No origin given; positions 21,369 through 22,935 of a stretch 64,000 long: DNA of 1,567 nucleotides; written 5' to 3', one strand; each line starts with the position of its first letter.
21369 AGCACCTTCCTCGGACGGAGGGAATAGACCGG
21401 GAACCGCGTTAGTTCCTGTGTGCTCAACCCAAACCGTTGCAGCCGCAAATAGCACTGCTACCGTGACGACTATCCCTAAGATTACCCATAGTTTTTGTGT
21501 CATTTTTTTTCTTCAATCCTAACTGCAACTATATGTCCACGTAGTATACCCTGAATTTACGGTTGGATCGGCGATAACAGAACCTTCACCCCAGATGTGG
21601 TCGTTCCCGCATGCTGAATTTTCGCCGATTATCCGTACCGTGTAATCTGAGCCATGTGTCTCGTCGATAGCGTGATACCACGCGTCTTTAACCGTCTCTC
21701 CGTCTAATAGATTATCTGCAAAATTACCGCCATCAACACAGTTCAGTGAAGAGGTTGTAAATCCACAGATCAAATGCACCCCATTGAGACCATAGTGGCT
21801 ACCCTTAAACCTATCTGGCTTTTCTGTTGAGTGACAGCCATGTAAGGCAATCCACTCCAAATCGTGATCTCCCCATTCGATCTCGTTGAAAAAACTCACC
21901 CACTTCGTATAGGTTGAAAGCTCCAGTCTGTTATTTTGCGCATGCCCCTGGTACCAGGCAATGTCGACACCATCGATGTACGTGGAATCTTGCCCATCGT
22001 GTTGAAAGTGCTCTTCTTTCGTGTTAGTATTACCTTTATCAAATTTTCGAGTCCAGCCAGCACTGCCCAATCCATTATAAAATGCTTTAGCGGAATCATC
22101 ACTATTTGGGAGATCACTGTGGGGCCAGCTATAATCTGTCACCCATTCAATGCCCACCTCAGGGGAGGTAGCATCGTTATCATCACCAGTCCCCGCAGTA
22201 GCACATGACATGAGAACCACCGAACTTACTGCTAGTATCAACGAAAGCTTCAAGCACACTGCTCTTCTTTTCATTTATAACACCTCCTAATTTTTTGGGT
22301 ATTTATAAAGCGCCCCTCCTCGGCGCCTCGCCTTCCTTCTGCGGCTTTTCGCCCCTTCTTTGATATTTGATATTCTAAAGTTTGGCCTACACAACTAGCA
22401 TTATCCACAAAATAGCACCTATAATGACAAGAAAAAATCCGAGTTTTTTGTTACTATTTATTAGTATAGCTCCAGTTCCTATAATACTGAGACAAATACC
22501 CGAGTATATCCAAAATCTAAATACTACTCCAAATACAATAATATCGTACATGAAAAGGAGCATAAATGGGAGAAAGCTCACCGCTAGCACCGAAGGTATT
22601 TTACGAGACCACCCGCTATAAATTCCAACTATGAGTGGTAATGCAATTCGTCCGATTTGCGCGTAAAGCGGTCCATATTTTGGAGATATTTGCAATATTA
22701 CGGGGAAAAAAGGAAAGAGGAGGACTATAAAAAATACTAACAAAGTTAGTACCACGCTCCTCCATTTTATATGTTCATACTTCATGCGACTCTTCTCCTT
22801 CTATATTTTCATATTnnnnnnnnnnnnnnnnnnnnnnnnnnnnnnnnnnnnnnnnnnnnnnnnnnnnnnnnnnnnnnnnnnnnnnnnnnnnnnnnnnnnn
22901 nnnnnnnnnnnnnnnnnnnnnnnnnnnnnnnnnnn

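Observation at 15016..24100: About 9-kb island of co-oriented secreted/membrane-anchored proteins with a shared C-terminal domain, a decayed domain copy and a C39-like peptidase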

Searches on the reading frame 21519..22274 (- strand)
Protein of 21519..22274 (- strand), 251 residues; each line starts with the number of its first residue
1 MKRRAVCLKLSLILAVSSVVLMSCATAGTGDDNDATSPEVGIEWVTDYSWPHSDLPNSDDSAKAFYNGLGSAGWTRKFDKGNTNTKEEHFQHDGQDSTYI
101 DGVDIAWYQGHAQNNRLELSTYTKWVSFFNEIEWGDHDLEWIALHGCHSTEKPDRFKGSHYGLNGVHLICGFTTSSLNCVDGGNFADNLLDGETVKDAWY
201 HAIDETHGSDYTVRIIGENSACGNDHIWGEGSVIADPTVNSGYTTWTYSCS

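Call 4: search_protein_families(library=pfam, max_evalue=0.1, proteins=[window:21519-22274:-])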
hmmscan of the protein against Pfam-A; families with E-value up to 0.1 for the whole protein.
window:21519-22274:- (251 aa): 1 family
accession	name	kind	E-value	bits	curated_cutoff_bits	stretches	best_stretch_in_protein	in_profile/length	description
PF19872.4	DUF6345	-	1.3e-42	146.2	26.9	1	42-247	1-218/221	Family of unknown function (DUF6345)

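Call 11: search_protein_families(library=ncbifam, max_evalue=0.01, proteins=[window:21519-22274:-])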
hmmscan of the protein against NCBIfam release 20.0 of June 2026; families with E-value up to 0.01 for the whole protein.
window:21519-22274:- (251 aa): 0 families

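Call 15: search_protein_families(library=padloc, max_evalue=0.01, proteins=[window:21519-22274:-])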
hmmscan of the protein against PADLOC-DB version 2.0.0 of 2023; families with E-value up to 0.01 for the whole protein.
window:21519-22274:- (251 aa): 0 families

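Call 16: search_protein_families(library=phrogs, max_evalue=0.01, proteins=[window:21519-22274:-])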
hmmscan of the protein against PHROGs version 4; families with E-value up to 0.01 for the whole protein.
window:21519-22274:- (251 aa): 0 families

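Call 30: find_homologous_proteins(query=window:21519-22274:-)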
Query window:21519-22274:- (251 aa): 16 proteins with E <= 0.001 among 212 candidates.
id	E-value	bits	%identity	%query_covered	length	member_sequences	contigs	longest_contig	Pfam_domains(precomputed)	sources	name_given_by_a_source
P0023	2.2e-173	593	100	100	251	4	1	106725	PF19872.5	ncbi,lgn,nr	ncbi:MAG: hypothetical protein JW878_03595 [Methanomicrobia archaeon]|nr:hypothetical protein [Metha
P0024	3.4e-140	484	81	100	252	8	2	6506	PF19872.5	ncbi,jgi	-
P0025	5.7e-97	343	61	99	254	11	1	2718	PF19872.5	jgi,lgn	jgi:hypothetical protein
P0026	8.0e-97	342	60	100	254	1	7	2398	PF19872.5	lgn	-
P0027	1.8e-79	285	53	100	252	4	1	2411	PF19872.5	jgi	jgi:hypothetical protein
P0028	3.7e-77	278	51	100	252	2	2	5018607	PF19872.5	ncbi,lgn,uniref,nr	ncbi:hypothetical protein MSHOH_0869 [Methanosarcina horonobensis HB-1 = JCM 15518]|uniref:Uncharact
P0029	3.2e-76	275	50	100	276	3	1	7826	PF19872.5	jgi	-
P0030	1.4e-75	272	50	97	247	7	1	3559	PF19872.5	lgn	-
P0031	1.1e-74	270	51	99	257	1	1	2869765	PF19872.5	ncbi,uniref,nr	ncbi:hypothetical protein J2129_000529 [Methanofollis sp. W23]|uniref:DUF6345 domain-containing prot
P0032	3.3e-74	268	49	100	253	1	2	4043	PF19872.5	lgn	-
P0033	8.4e-74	267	52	96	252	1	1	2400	PF19872.5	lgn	-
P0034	1.2e-73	266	55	95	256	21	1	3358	PF19872.5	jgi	-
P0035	1.1e-71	260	50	100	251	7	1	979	PF19872.5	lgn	-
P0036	1.4e-70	256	52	99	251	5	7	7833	PF19872.5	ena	-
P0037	3.2e-70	255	52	99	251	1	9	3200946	PF19872.5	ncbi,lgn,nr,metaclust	ncbi:DUF6345 domain-containing protein [Methanoplanus limicola]|nr:DUF6345 domain-containing protein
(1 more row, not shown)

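Call 32: find_encoding_contigs(protein=P0028, flank=8000, max_places=2)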
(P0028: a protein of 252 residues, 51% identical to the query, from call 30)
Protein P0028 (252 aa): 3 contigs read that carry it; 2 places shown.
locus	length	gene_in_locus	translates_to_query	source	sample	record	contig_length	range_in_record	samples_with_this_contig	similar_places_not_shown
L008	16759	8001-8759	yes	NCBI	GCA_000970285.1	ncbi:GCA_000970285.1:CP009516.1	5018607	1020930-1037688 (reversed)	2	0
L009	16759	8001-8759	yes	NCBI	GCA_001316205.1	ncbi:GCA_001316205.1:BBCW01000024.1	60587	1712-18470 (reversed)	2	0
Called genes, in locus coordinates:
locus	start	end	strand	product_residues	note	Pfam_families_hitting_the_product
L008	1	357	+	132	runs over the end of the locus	PF07883:Cupin_2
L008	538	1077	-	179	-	PF04229:GrpB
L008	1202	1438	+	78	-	-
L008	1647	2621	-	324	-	PF00881:Nitroreductase (faint), PF14512:TM1586_NiRdase (faint)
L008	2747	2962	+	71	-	-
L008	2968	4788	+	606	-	PF00773:RNB, PF00035:dsrm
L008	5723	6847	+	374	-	PF09587:PGA_cap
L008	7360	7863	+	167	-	PF25213:HVO_A0261_N (weak), PF12840:HTH_20, PF01022:HTH_5, PF14947:HTH_45 (weak), PF09339:HTH_IclR (weak), PF13412:HTH_24 (weak), PF01978:TrmB (faint)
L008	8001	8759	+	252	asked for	PF19872:DUF6345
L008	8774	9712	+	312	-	-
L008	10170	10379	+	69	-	-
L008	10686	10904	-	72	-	-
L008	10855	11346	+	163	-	-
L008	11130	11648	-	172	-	PF13577:SnoaL_4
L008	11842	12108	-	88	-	PF19776:DUF6262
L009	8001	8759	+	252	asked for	PF19872:DUF6345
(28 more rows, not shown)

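Call 33: find_encoding_contigs(protein=P0037, flank=8000, max_places=2)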
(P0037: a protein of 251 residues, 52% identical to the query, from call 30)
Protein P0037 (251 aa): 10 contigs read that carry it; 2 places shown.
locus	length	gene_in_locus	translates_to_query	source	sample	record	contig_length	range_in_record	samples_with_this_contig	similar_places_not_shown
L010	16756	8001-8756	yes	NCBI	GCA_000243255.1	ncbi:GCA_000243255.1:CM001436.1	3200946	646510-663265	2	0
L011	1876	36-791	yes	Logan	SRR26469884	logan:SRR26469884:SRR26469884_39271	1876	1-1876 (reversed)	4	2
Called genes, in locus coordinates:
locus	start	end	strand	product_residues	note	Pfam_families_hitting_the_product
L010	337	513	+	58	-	-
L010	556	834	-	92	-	-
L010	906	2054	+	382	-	-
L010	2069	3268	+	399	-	-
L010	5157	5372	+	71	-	-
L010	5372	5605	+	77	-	PF07927:HicA_toxin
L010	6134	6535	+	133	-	PF12840:HTH_20, PF01022:HTH_5 (weak), PF13412:HTH_24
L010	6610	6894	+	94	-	PF01047:MarR (weak), PF13412:HTH_24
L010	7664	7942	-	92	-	-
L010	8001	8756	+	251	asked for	PF19872:DUF6345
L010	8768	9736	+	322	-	-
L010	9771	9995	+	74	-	-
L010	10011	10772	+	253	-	PF12840:HTH_20, PF01022:HTH_5 (weak), PF01047:MarR (weak), PF12802:MarR_2 (weak), PF13412:HTH_24, PF24266:HTH_HVO_0163_N (weak), PF01047:MarR (weak), PF13412:HTH_24 (weak), +3 more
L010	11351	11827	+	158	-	-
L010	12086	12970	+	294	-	-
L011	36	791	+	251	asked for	PF19872:DUF6345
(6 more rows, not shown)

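Call 37: search_solved_structures(query=A2, max_evalue=10, show_alignments=2)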
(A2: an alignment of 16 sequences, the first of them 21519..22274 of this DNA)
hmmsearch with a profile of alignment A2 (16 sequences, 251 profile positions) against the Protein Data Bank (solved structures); distinct sequences matched with E-value up to 10: 0.

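Call 49: predict_structure(alignment_id=A2)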
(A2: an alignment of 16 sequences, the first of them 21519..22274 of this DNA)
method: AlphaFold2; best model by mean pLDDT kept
length: 251 residues; sequences in the alignment: 16
mean_pLDDT: 64.5   pTM: 0.66
mean pLDDT of the five models: 64.5, 58.7, 56.4, 40.4, 37.8
residues with pLDDT >= 90: 1; 70-90: 87; 50-70: 135; < 50: 28
segments of 3 or more residues with pLDDT < 50: 21-35, 88-93, 95-98, 123-125
pLDDT, mean of each block of 10 residues (from residue 1): 64 69 36 52 58 72 79 58 53 44 68 66 52 55 64 59 60 60 86 87 79 78 76 58 81 82
secondary structure, 60 per line:
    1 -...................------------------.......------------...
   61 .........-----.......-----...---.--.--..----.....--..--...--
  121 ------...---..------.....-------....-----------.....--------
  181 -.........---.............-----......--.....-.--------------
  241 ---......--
elements in order: H2-20 E39-45 H58-69 E75-81 E105-109 E116-118 E127-129 E141-145 H153-156 E168-172 H182-190 H195-206 E212-217 H220-224 E244-249

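Call 89: find_related_loci(query=A2, collection=viral_contigs, flank=5000)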
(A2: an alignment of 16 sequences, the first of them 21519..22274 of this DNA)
Query A2 (251 aa) in viral_contigs; peptide patterns used: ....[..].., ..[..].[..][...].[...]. (x = any residue, [..] = any of these).
121 stretches matched a pattern, but none encodes a relative of the query by tblastn (E <= 1e-3).

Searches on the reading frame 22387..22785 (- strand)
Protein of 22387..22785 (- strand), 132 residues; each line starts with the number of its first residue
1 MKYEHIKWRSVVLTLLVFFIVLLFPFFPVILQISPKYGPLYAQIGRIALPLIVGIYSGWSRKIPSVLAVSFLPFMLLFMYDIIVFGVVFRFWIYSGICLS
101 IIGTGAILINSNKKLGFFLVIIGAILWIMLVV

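Call 4: search_protein_families(library=pfam, max_evalue=0.1, proteins=[window:22387-22785:-])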
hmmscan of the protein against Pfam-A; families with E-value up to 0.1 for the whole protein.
window:22387-22785:- (132 aa): 0 families

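Call 11: search_protein_families(library=ncbifam, max_evalue=0.01, proteins=[window:22387-22785:-])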
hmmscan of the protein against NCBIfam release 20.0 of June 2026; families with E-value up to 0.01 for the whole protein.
window:22387-22785:- (132 aa): 0 families

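Call 15: search_protein_families(library=padloc, max_evalue=0.01, proteins=[window:22387-22785:-])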
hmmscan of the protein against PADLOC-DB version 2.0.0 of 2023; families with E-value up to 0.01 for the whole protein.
window:22387-22785:- (132 aa): 0 families

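Call 16: search_protein_families(library=phrogs, max_evalue=0.01, proteins=[window:22387-22785:-])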
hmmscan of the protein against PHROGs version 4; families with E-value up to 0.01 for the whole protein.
window:22387-22785:- (132 aa): 0 families
